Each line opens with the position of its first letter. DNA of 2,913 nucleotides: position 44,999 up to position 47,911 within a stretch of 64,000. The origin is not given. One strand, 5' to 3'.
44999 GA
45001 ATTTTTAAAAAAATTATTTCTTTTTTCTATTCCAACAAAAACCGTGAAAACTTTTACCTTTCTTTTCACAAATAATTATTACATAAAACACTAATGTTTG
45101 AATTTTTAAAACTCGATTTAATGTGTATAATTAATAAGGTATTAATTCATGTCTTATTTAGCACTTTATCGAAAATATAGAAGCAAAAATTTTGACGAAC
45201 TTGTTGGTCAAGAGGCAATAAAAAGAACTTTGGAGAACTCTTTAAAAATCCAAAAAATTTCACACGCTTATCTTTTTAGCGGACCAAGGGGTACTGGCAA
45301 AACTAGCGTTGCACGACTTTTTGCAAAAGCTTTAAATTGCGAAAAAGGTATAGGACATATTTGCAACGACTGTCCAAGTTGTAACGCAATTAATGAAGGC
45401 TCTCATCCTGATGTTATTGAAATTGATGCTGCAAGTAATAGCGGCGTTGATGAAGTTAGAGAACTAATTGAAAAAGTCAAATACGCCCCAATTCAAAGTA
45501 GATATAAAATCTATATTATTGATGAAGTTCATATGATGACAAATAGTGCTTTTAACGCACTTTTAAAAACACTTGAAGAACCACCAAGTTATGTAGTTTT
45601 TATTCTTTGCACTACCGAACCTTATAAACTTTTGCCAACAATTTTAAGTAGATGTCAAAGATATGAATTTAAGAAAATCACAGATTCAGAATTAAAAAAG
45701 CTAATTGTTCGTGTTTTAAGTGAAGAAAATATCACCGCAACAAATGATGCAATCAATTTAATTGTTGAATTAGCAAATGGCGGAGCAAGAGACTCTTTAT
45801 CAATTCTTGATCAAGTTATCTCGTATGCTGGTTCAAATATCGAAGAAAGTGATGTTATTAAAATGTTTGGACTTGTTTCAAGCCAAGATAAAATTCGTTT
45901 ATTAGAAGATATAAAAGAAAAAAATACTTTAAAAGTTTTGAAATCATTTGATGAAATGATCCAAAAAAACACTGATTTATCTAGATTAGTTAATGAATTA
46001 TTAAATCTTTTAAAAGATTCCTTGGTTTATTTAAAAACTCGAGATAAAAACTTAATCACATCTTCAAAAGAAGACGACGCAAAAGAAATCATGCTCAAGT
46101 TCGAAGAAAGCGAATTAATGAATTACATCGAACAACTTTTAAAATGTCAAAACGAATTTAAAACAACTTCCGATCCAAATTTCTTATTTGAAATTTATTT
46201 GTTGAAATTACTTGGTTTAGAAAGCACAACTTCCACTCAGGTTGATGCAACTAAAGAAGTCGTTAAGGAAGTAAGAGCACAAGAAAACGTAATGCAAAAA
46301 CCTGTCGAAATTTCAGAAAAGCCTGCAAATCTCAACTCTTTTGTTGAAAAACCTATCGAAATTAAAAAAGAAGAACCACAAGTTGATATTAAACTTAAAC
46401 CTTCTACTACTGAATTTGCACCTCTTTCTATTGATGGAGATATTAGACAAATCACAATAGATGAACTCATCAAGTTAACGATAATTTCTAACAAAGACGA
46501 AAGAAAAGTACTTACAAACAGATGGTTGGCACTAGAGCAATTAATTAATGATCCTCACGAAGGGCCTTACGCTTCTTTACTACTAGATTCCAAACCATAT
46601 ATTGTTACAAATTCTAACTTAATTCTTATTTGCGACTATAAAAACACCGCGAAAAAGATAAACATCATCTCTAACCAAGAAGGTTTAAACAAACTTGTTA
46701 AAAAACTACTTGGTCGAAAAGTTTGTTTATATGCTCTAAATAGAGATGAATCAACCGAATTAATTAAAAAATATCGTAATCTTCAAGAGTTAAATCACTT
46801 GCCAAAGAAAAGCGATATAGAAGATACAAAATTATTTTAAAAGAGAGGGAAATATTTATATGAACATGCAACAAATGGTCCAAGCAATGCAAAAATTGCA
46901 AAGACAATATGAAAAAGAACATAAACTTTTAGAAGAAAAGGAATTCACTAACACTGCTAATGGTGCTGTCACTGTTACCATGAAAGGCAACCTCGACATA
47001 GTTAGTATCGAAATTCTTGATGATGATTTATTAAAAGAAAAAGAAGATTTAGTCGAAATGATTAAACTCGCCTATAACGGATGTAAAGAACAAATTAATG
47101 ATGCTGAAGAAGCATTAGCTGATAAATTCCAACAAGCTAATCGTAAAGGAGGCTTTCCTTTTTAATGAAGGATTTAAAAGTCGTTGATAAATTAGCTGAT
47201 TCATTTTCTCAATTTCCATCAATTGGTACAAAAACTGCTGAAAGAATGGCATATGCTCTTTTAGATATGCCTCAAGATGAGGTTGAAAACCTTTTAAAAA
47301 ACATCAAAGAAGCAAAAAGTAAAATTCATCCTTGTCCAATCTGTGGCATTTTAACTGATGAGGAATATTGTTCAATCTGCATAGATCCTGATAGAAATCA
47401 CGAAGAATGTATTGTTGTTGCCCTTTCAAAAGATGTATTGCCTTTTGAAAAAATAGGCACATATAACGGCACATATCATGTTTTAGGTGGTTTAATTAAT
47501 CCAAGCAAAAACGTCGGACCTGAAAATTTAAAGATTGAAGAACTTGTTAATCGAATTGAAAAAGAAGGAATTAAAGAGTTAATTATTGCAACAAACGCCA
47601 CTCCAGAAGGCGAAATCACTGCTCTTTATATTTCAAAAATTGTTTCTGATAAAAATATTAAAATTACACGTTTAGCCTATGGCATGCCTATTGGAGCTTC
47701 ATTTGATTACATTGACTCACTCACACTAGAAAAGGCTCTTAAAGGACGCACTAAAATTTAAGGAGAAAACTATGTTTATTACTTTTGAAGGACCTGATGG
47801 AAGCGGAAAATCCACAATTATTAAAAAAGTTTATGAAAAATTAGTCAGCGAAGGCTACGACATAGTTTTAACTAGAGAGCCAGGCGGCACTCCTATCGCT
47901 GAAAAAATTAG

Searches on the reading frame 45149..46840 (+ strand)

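Call 8: search_protein_families(library=pfam, proteins=[window:45149-46840:+])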
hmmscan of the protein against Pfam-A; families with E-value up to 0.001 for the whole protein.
window:45149-46840:+ (563 aa): 14 families
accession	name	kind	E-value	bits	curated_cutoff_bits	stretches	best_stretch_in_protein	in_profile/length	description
PF13177.12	DNA_pol3_delta2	-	3.5e-53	180.3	27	1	20-177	1-160/161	DNA polymerase III, delta subunit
PF00004.35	AAA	-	3.7e-15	57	21.2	1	42-173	2-127/131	ATPase family associated with various cellular activities (AAA)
PF12169.13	DNA_pol3_gamma3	-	7.2e-12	45.7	24.4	1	232-361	2-134/143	DNA polymerase III subunits gamma and tau domain III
PF22608.2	DNAX_ATPase_lid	-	4.9e-10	39.5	27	1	187-228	7-48/49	DNA polymerase III clamp loader subunit, ATPase lid domain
PF07728.20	AAA_5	-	1.4e-06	28.8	22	1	42-144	3-92/139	AAA domain (dynein-related subfamily)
PF13401.12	AAA_22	-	2.2e-06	28.4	27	1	42-156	9-123/130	AAA domain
PF13173.12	AAA_14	-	2.3e-05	24.8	27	1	40-153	4-95/129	AAA domain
PF05496.18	RuvB_N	-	5.9e-05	23.3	27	0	11-65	2-60/159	Holliday junction DNA helicase RuvB P-loop domain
PF13604.12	AAA_30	-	0.00011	22.5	27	1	41-151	21-121/191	AAA domain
PF06068.19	TIP49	-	0.00015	21.5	23.8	0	15-64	23-76/347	TIP49 P-loop domain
PF13191.12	AAA_16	-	0.00018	22.5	32.6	1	18-81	2-73/167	AAA ATPase domain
PF04851.21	ResIII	-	0.00035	21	22.5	0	21-64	9-49/164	Type III restriction enzyme, res subunit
PF13238.12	AAA_18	-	0.00041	21.3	29.4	0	43-126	3-79/128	AAA domain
PF13479.12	AAA_24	-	0.00092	19.5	27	0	43-138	7-84/195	AAA domain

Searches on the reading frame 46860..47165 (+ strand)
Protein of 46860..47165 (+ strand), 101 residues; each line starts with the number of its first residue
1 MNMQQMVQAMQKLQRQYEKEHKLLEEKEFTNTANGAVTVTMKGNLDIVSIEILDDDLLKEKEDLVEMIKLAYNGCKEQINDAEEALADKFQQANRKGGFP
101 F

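Call 65: search_protein_families(library=pfam, proteins=[window:46860-47165:+], max_evalue=0.00001)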
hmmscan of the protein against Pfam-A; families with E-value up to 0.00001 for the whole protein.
window:46860-47165:+ (101 aa): 1 family
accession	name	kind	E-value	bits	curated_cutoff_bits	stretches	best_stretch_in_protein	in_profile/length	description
PF02575.21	YbaB_DNA_bd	-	1.5e-12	47.9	25.5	1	8-90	2-86/91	YbaB/EbfC DNA-binding family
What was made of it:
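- A YbaB/EbfC-family protein is encoded at 46860-47165 (call 65).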

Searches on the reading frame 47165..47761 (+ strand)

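Call 65: search_protein_families(library=pfam, proteins=[window:47165-47761:+], max_evalue=0.00001)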
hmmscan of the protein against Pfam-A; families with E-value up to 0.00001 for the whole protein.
window:47165-47761:+ (198 aa): 5 families
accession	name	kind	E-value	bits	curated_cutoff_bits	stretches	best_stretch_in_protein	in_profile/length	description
PF13662.12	Toprim_4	-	1.1e-21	77.3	25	1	82-171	3-85/85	Toprim domain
PF21176.3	RecR_HhH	-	4e-12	46.2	27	1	8-50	2-44/45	RecR, helix-hairpin-helix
PF01751.28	Toprim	-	4.4e-09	36.8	23.1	1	83-169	3-95/96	Toprim domain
PF21175.2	RecR_C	-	7.4e-09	35.3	22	1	173-196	1-24/24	RecR, C-terminal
PF02132.21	RecR_ZnF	-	9.1e-06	25.8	22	0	54-74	1-21/21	RecR, Cys4-zinc finger domain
